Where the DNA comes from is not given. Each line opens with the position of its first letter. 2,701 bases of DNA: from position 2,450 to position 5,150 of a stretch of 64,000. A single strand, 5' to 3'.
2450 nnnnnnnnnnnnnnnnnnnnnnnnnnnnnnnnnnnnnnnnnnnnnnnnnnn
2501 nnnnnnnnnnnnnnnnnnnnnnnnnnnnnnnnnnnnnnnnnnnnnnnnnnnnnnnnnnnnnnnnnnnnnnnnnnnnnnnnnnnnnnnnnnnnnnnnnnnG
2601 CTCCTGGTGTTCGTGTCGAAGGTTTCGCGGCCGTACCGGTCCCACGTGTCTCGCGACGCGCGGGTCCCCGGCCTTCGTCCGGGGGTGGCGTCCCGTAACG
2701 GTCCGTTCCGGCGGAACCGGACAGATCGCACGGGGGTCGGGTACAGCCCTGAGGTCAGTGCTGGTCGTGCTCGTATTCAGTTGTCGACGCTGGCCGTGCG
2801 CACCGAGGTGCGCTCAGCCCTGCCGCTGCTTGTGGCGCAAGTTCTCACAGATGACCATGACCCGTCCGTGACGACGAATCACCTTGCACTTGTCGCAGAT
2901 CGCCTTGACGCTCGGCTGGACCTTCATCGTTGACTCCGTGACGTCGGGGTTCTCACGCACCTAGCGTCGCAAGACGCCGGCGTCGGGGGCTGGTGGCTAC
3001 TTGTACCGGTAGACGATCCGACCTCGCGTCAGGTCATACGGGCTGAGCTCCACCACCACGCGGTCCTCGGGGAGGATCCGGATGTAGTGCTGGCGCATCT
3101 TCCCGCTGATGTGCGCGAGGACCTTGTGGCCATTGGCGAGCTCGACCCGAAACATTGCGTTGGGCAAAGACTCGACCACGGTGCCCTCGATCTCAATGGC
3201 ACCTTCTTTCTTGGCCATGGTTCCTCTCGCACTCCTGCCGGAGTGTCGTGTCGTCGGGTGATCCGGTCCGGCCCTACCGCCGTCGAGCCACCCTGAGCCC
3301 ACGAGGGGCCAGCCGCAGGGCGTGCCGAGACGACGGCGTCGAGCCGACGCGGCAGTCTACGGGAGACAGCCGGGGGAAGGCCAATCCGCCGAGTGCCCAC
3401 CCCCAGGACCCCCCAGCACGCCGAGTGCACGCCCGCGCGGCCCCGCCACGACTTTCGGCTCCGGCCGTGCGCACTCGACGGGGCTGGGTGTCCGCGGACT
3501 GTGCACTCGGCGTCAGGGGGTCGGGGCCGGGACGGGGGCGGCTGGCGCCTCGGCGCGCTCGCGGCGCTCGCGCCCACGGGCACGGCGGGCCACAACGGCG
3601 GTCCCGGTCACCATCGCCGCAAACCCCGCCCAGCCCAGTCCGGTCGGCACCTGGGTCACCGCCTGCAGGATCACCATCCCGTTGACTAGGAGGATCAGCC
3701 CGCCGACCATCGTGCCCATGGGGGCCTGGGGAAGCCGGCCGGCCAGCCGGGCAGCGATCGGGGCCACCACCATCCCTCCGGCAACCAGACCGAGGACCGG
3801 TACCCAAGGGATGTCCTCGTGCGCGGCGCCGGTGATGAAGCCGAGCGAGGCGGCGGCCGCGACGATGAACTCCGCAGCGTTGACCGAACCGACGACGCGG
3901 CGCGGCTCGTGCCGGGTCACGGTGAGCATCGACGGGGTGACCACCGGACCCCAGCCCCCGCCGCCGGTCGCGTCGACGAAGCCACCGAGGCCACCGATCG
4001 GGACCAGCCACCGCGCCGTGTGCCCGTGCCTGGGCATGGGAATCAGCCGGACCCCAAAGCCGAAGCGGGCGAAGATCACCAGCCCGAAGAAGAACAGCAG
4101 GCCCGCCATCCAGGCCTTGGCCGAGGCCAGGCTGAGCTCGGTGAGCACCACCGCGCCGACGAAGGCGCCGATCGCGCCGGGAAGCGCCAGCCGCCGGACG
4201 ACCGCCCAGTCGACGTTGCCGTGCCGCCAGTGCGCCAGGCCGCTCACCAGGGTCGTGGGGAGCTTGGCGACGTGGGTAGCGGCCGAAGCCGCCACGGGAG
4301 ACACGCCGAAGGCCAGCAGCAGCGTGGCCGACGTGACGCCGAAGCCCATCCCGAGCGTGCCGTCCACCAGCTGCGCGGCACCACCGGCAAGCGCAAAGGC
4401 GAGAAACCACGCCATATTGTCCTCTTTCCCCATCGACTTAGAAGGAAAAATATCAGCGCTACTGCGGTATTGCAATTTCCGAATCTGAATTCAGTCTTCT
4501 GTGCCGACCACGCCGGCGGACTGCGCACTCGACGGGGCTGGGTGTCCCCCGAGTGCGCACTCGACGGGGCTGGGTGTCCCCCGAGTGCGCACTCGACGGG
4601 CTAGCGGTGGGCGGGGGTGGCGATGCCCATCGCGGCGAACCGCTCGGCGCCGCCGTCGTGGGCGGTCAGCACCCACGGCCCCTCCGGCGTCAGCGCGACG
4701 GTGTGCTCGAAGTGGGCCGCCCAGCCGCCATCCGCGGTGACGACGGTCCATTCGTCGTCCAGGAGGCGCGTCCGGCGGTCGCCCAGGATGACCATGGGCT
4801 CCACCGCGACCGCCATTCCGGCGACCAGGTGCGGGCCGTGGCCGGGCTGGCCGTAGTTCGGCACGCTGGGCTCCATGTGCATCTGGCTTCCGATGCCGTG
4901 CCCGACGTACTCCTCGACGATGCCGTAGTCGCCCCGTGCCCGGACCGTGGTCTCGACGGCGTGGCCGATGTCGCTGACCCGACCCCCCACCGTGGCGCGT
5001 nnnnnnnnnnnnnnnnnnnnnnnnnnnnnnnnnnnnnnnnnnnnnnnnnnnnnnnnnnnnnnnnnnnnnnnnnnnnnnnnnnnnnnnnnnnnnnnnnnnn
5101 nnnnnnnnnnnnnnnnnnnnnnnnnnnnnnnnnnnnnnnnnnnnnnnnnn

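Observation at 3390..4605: TauE/SafE-like exporter inserted between map and infA, flanked on both sides by 32-bp palindromic repeat units and driven from an AT-rich island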

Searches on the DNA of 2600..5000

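Call 12: search_rna_families(source=window, start=2600, end=5000, threshold=evalue, max_evalue=10)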
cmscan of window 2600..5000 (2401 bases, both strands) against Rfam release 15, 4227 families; matches with E-value up to 10: 2.
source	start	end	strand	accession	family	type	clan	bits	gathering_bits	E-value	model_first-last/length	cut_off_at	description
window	4549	4598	+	RF03407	MIR531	Gene; miRNA;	-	18.8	70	4.4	1-69/69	no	MIR531 microRNA precursor family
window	4234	4312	-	RF02501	Atu_C7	Gene; sRNA;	-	13.3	45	4.3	44-157/157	no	Rhizobiales sRNA Atu_C7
